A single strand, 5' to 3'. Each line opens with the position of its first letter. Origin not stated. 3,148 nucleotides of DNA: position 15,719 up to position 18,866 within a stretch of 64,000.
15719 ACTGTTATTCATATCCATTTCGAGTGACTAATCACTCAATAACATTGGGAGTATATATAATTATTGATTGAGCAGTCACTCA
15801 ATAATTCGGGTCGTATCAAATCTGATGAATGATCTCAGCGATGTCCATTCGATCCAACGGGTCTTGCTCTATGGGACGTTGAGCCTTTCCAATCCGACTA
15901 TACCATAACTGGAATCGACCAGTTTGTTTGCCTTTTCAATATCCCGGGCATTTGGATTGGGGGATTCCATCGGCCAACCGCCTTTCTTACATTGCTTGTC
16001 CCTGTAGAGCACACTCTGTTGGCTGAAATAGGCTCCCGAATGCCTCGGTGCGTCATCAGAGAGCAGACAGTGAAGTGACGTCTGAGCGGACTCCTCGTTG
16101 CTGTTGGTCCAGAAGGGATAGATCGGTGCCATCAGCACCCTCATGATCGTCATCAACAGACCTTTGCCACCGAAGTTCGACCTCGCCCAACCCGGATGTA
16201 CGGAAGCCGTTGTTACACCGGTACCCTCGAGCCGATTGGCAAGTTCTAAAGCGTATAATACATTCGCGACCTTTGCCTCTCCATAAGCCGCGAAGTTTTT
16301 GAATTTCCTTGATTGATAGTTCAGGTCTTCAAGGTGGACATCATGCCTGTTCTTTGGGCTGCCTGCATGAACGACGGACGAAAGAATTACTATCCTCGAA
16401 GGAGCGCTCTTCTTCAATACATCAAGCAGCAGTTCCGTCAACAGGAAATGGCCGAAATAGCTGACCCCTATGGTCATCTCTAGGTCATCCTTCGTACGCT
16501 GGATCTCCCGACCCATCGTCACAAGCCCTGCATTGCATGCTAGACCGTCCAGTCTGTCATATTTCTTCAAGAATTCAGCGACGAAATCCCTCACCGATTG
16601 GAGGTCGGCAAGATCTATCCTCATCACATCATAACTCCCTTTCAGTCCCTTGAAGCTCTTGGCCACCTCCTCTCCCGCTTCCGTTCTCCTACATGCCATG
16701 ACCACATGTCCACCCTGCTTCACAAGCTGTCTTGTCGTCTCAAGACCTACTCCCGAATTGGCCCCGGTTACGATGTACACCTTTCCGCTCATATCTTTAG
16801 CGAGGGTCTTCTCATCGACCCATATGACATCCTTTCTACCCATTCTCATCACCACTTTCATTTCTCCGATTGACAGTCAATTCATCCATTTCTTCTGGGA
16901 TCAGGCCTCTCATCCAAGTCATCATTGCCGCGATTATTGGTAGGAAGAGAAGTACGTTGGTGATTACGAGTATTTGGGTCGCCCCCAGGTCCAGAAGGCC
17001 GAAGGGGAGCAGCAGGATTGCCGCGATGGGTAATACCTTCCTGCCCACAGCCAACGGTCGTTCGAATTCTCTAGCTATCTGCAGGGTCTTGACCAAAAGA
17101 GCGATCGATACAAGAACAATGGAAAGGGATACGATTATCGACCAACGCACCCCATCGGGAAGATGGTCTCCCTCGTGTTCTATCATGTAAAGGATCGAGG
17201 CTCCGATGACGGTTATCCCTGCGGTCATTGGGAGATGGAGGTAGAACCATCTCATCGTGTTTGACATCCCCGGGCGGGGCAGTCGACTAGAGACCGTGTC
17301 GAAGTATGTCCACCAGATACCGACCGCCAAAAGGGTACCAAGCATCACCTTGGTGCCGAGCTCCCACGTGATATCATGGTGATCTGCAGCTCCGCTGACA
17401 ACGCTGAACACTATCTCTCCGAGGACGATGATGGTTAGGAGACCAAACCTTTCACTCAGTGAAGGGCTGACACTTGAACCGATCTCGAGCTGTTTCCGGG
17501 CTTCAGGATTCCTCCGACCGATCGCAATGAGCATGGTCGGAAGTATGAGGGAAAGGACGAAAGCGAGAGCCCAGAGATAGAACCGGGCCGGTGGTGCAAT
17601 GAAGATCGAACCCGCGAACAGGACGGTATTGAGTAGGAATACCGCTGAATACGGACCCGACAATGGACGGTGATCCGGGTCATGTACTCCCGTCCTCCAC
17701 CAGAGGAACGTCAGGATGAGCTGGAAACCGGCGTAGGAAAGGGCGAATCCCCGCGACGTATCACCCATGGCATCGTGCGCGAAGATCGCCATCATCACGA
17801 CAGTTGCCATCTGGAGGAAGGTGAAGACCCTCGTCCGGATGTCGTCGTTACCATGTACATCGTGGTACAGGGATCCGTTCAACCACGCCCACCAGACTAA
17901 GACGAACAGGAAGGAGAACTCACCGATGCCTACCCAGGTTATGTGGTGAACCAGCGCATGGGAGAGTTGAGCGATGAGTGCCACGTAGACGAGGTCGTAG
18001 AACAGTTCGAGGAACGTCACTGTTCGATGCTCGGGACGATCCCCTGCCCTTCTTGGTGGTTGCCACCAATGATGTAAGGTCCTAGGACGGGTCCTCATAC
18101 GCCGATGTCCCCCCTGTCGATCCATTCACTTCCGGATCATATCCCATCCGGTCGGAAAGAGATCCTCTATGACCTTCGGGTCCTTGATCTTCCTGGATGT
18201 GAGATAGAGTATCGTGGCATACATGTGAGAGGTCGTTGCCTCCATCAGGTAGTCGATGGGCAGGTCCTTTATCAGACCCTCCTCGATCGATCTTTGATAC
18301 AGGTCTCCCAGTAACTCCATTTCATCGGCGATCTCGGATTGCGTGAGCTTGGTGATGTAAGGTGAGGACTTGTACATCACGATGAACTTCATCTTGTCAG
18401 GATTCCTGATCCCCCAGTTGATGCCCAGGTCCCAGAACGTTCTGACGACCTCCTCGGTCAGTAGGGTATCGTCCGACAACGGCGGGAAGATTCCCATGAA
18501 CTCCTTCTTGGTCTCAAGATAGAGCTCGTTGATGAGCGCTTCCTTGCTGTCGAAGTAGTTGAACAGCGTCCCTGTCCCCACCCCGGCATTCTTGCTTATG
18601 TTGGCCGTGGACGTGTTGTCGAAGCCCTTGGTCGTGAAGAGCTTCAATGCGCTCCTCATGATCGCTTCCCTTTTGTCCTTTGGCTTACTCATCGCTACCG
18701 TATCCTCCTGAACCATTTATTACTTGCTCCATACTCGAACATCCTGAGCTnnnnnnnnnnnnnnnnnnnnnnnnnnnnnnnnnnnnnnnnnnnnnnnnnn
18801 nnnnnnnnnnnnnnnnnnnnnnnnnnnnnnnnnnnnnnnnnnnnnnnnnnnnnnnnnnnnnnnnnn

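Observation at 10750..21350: ~10.6-kb low-GC genomic island of bacterial-type genes (3 TetR, 2 SDR, RND/MMPL, LtrA, hydrolase)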

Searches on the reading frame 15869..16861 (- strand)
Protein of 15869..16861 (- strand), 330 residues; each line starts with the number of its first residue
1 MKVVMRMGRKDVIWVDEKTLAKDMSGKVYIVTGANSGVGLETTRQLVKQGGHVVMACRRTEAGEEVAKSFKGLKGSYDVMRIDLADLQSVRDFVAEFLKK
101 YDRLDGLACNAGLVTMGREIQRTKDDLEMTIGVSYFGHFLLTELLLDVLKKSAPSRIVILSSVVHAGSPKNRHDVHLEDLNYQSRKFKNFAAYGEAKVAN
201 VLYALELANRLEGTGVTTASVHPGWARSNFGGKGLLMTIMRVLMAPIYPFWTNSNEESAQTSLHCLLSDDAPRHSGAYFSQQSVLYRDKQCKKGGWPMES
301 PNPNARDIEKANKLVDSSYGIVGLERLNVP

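Call 3: search_protein_families(library=pfam, proteins=[window:15869-16861:-])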
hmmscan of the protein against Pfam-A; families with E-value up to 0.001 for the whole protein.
window:15869-16861:- (330 aa): 5 families
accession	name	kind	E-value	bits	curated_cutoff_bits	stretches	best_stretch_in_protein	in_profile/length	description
PF00106.31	adh_short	-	1e-29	103.8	26.6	1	27-164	1-138/195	short chain dehydrogenase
PF13561.12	adh_short_C2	-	1.1e-20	74.7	27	1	33-165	1-133/236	Enoyl-(Acyl carrier protein) reductase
PF08659.16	KR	-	1e-09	39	22.6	1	28-164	2-138/180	KR domain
PF01370.27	Epimerase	-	2.6e-06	27.5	20.9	1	30-209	2-158/240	NAD dependent epimerase/dehydratase family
PF13460.12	NAD_binding_10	-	0.00026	21.4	27.2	1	33-176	1-113/184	NAD(P)H-binding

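Call 53: search_protein_families(library=ncbifam, proteins=[window:15869-16861:-], max_evalue=0.00001)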
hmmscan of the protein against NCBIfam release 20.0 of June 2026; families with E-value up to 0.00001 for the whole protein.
window:15869-16861:- (330 aa): 189 families (the best 25 are shown)
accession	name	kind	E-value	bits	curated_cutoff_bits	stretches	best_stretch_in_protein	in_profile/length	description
NF004846.0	PRK06197.1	subfamily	1.9e-51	175.1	268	1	22-280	12-263/306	oxidoreductase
NF004845.0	PRK06196.1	subfamily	4.2e-50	170.9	414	1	21-226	24-217/320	oxidoreductase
TIGR01289.1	LPOR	equivalog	2.7e-42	145.4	331.35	1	29-324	6-314/315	protochlorophyllide reductase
NF004513.0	PRK05854.1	subfamily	2.9e-34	118.5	282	1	21-229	10-214/314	SDR family oxidoreductase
NF052558.1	MBtsdlDhBudC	equivalog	5e-21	75.4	270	1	25-163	2-137/250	meso-2,3-butanediol dehydrogenase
NF009468.0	PRK12826.1-4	equivalog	5.6e-21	75.4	318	1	22-164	3-145/256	SDR family oxidoreductase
NF005559.1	PRK07231.1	subfamily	1.3e-20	73.9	215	1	24-163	2-141/249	glucose 1-dehydrogenase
NF004825.0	PRK06181.1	equivalog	1.6e-20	73.5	215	1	22-165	2-145/268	SDR family oxidoreductase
NF009466.0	PRK12826.1-2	subfamily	4.1e-20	72.3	222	1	27-225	4-186/248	3-oxoacyl-ACP reductase FabG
NF005539.0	PRK07201.1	equivalog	4.3e-20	72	549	1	17-164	361-511/657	SDR family oxidoreductase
NF053702.1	TrHdxCHCADhChcB1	equivalog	7.7e-20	71.3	400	1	25-172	3-152/250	trans-4-hydroxycyclohexanecarboxylate dehydrogenase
NF005372.1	PRK06914.1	subfamily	4e-19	68.9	320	1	27-163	3-140/279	SDR family oxidoreductase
NF004791.0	PRK06138.1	equivalog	6.1e-19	68.3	312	1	23-165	2-143/252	SDR family oxidoreductase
TIGR02632.1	RhaD_aldol-ADH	equivalog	1.5e-18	66.6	567.75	1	22-164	410-555/676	bifunctional rhamnulose-1-phosphate aldolase/short-chain dehydrogenase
NF006074.0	PRK08220.1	equivalog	2.3e-18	66.7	312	1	22-162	4-134/251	2,3-dihydro-2,3-dihydroxybenzoate dehydrogenase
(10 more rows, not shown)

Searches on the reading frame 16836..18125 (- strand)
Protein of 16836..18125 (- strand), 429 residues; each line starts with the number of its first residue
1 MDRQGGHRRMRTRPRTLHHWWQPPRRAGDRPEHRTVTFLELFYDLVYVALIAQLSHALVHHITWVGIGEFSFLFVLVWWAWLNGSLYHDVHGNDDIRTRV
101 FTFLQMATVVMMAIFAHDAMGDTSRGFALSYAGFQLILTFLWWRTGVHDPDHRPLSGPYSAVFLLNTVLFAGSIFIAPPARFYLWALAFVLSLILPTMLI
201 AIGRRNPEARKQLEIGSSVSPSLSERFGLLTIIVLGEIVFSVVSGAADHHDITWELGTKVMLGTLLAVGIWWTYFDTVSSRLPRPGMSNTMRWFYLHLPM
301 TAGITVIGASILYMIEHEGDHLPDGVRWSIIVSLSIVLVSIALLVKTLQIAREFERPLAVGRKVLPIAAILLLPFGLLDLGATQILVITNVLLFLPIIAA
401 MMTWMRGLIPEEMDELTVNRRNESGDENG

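Call 3: search_protein_families(library=pfam, proteins=[window:16836-18125:-])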
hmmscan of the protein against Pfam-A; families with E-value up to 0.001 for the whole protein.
window:16836-18125:- (429 aa): 1 family
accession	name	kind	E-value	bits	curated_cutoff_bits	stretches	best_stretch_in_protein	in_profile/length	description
PF06772.16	LtrA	-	9e-72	242.7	31.9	1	36-387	2-352/356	Bacterial low temperature requirement A protein (LtrA)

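Call 20: find_homologous_proteins(query=window:16836-18125:-, max_evalue=1e-20)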
Query window:16836-18125:- (429 aa): 2068 proteins with E <= 1e-20 among 8000 candidates; the best 120 are listed.
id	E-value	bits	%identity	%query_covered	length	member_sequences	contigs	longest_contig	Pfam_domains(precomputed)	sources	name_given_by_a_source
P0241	7.1e-257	870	100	92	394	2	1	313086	PF06772.17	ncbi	-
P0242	1.1e-152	527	56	93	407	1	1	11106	PF06772.17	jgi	-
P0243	3.0e-152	525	60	86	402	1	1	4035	PF06772.17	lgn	-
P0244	3.3e-151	522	58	93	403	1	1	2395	PF06772.17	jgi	jgi:low temperature requirement protein LtrA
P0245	1.2e-150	520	58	93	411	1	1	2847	PF06772.17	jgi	-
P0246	1.8e-149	516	57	91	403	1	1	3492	PF06772.17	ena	-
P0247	7.1e-149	514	56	94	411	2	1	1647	PF06772.17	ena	-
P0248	7.8e-149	514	57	93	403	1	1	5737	PF06772.17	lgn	-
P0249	1.4e-148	513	56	93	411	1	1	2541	PF06772.17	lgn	-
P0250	1.5e-148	513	55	92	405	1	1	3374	PF06772.17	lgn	-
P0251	2.0e-148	513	58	90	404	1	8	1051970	PF06772.17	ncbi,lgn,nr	ncbi:MAG: low temperature requirement protein A [Chloroflexi bacterium]|nr:MAG: low temperature requ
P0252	5.9e-148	511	58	87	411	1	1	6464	PF06772.17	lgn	-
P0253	6.1e-148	511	56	96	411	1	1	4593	PF06772.17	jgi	-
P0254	1.8e-147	510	56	92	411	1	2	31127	PF06772.17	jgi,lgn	-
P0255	1.9e-147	510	57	93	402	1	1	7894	PF06772.17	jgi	jgi:low temperature requirement protein LtrA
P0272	4.4e-143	495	61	81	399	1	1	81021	PF06772.17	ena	-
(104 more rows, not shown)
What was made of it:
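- Checked: On the minus strand: TetR 10829-11383, alpha/beta hydrolase 11420-12316, TetR 12507-13073, MMPL/RND 13087-15702, SDR 15869-16861, LtrA 16836-18125 (called as 394 aa in the public record, starting at 18020, call 20), TetR 18126-18716, SDR 18751-19575.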

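Call 21: find_encoding_contigs(protein=P0251, flank=6000, max_places=3)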
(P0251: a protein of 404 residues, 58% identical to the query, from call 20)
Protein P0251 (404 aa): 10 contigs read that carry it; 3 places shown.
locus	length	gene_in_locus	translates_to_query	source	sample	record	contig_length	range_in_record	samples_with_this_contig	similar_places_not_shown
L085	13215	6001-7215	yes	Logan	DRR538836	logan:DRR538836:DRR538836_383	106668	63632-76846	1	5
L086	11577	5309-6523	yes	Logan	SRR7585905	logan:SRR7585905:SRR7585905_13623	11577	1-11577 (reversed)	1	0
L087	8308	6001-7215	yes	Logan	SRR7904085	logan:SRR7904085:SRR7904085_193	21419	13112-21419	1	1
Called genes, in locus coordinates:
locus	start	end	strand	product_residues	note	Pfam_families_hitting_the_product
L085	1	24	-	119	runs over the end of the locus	PF03780:Asp23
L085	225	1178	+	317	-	-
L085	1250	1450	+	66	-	PF00830:Ribosomal_L28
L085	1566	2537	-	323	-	PF02129:Peptidase_S15 (weak), PF00561:Abhydrolase_1, PF12146:Hydrolase_4, PF12697:Abhydrolase_6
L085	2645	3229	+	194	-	PF00440:TetR_N, PF14278:TetR_C_8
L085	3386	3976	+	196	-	PF00440:TetR_N, PF16295:TetR_C_10, PF17932:TetR_C_24 (weak), PF22604:TetR_HI_0893_C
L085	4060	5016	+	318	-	PF00106:adh_short, PF08659:KR, PF01370:Epimerase (weak), PF13561:adh_short_C2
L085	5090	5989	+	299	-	PF00106:adh_short, PF08659:KR (weak), PF13561:adh_short_C2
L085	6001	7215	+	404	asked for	PF06772:LtrA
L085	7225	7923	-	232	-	PF00834:Ribul_P_3_epim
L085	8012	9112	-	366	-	PF00069:Pkinase, PF07714:PK_Tyr_Ser-Thr, PF03109:ABC1 (weak)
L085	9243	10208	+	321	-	PF00781:DAGK_cat, PF19279:YegS_C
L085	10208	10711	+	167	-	-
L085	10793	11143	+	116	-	PF06155:GBBH-like_N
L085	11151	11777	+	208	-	PF13489:Methyltransf_23, PF13847:Methyltransf_31, PF08241:Methyltransf_11, PF08242:Methyltransf_12, PF13649:Methyltransf_25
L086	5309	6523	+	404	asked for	PF06772:LtrA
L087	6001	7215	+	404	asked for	PF06772:LtrA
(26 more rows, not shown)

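Call 22: find_encoding_contigs(protein=P0272, flank=6000, max_places=2)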
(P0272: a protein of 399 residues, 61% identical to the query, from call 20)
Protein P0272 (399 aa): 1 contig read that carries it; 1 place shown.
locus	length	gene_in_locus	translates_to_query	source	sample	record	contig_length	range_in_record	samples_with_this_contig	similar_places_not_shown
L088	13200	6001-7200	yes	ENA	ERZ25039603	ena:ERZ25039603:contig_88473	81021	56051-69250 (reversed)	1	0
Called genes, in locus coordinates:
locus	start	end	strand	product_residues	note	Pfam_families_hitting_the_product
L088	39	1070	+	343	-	PF00106:adh_short, PF08659:KR (weak), PF13561:adh_short_C2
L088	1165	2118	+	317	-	PF00248:Aldo_ket_red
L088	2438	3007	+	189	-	PF01384:PHO4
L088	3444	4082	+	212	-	PF01865:PhoU_div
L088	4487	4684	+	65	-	-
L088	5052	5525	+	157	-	PF00106:adh_short, PF08659:KR, PF13561:adh_short_C2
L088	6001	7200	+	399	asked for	PF06772:LtrA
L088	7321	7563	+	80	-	-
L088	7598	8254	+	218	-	PF00561:Abhydrolase_1 (weak), PF12146:Hydrolase_4, PF12697:Abhydrolase_6 (weak)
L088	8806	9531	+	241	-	PF00005:ABC_tran, PF02463:SMC_N (faint), PF13304:AAA_21 (faint)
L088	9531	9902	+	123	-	-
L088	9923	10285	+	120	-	-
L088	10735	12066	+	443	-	PF02687:FtsX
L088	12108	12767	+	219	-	PF25182:NonGDSL, PF00657:Lipase_GDSL, PF13472:Lipase_GDSL_2, PF17182:OSK (weak)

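Call 53: search_protein_families(library=ncbifam, proteins=[window:16836-18020:-], max_evalue=0.00001)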
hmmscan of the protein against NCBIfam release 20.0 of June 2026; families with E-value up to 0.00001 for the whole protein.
window:16836-18020:- (394 aa): 0 families

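Call 58: find_encoding_contigs(protein=P0242, flank=6000, max_places=2)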
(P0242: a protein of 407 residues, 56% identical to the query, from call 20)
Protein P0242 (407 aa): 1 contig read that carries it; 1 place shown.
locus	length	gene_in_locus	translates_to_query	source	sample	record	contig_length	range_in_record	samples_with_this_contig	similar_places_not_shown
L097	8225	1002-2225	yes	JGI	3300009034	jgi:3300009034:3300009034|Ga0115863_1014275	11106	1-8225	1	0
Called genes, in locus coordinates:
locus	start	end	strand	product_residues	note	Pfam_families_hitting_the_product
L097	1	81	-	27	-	?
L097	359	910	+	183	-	PF02129:Peptidase_S15, PF01738:DLH, PF12146:Hydrolase_4, PF05448:AXE1 (weak)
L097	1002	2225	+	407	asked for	PF06772:LtrA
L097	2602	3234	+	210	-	PF00440:TetR_N, PF14246:TetR_C_7 (weak)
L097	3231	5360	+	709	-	PF00005:ABC_tran, PF02463:SMC_N (faint), PF03193:RsgA_GTPase (faint), PF13401:AAA_22 (faint), PF13555:AAA_29 (faint), PF00005:ABC_tran, PF13304:AAA_21 (weak), PF00027:cNMP_binding, +2 more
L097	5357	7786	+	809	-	PF02687:FtsX, PF12704:MacB_PCD, PF02687:FtsX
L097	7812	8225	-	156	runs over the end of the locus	-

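Call 77: search_solved_structures(query=window:16836-18020:-, max_evalue=1)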
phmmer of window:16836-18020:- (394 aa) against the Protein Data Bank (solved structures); distinct sequences matched with E-value up to 1: 0.
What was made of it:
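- Tried and rejected: No relative with a solved structure (call 77).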

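Call 82: search_dna_similar(query=window:16836-18020:-, collection=plasmids, mode=protein, max_rows=8)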
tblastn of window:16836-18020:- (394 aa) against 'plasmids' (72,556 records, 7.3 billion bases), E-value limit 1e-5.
Records with a match: 161; places in all: 166; records where one place covers at least 80% of the query: 0.
Best place of each record, by identity: <60% 161.
By first word of the organism name: Sinorhizobium 46; Bacillus 18; Streptomyces 17; Ensifer 11; Agrobacterium 7; Rhizobium 6; Rhodococcus 6; Acinetobacter 4; Klebsiella 4; Paraburkholderia 4; and 26 more.
By predicted mobility (MOB-suite, as given by PLSDB): non-mobilizable 88; conjugative 62; mobilizable 11.
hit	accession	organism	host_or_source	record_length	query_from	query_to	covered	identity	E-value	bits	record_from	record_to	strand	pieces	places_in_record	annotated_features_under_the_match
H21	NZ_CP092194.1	Deinococcus sp. KNUC1210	Setaria viridis,cell ...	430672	1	293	74%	39.5%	1e-41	196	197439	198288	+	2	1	none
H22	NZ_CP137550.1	Streptomyces sp. N50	Selaginella tamariscina,cell ...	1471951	4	285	72%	39.6%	5e-30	129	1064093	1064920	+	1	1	record has no annotation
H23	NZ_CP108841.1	Streptomyces chartreusis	-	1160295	1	293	74%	36.6%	8e-43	167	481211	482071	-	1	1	none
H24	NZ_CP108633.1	Streptomyces sp. NBC_01136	-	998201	1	285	72%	34.9%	2e-36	148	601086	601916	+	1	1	low temperature requirement protein A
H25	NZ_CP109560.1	Streptomyces sp. NBC_01384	-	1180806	1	285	72%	34.9%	2e-36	148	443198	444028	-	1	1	record has no annotation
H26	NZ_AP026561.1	Deinococcus aetherius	-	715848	2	293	74%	33.4%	2e-30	130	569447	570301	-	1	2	low temperature requirement protein A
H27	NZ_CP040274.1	Nostoc sp. C052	Blasia pusilla,pure culture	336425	2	293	74%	33.2%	4e-33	138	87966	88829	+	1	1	low temperature requirement protein A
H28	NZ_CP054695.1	Nostoc edaphicum CCNP1411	-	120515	2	293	74%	33.0%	1e-35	146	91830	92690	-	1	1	low temperature requirement protein A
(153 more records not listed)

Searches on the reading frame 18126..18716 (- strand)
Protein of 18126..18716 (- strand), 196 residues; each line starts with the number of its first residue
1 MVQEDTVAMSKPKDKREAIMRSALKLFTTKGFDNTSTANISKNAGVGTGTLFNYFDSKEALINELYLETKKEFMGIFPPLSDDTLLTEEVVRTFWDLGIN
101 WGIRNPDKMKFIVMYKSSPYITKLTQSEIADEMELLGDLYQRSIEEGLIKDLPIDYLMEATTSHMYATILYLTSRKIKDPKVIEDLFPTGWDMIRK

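Call 3: search_protein_families(library=pfam, proteins=[window:18126-18716:-])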
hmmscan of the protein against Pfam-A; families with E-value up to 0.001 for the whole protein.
window:18126-18716:- (196 aa): 1 family
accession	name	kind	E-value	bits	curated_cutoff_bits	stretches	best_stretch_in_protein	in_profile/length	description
PF00440.29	TetR_N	-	3.7e-15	55.9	24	1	19-65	1-47/47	Bacterial regulatory proteins, tetR family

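Call 53: search_protein_families(library=ncbifam, proteins=[window:18126-18716:-], max_evalue=0.00001)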
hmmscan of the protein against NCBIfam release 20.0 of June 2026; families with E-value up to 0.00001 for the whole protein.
window:18126-18716:- (196 aa): 14 families
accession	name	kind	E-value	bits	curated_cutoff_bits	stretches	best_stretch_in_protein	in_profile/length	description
TIGR03968.1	mycofact_TetR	equivalog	4.6e-12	45.9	224.9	1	10-63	5-58/190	mycofactocin system transcriptional regulator MftR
NF051852.1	efflux_TF_MtrR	exception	7e-10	39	280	1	15-74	11-70/205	multidrug efflux system transcriptional repressor MtrR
NF041196.1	ScbR_bind_reg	equivalog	1.3e-09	38.5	150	1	16-90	8-83/191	ScbR family autoregulator-binding transcription factor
NF037937.1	septum_RefZ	equivalog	3.6e-09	36.8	180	1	16-68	1-53/195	forespore capture DNA-binding protein RefZ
NF053878.1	FATransRegFadRBac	equivalog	1.5e-08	34.6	200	1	13-74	2-63/190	fatty acid metabolism transcriptional regulator FadR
NF007949.0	PRK10668.1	equivalog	3.5e-08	33.2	271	1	12-69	9-66/216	multidrug efflux transporter transcriptional repressor AcrR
NF051457.1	acryl_TF_AcuR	equivalog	5.3e-08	32.4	247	1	11-66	14-69/204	acrylate utilization transcriptional regulator AcuR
NF050111.1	TransRegSACE7040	equivalog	1.8e-07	31.2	250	1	15-106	2-93/186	SACE_7040 family transcriptional regulator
TIGR03384.1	betaine_BetI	equivalog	1.8e-07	31.1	201.3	1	14-69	8-63/189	choline-binding transcriptional repressor BetI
TIGR03613.1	RutR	equivalog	7.9e-07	29.1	368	1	13-62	7-56/202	pyrimidine utilization regulatory protein R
NF001978.0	PRK00767.1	equivalog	1.1e-06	28.6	118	1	15-64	10-59/197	transcriptional regulator BetI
NF040929.1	quorum_TF_HapR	equivalog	1.4e-06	28.1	350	1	11-73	12-74/200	LuxR/HapR/OpaR family quorum-sensing transcriptional regulator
NF011584.0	PRK15008.1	equivalog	3.3e-06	27.1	230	1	14-62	18-66/212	HTH-type transcriptional regulator RutR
NF007430.0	PRK09975.1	equivalog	5.7e-06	25.6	274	0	15-68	12-65/220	acrEF/envCD operon transcriptional regulator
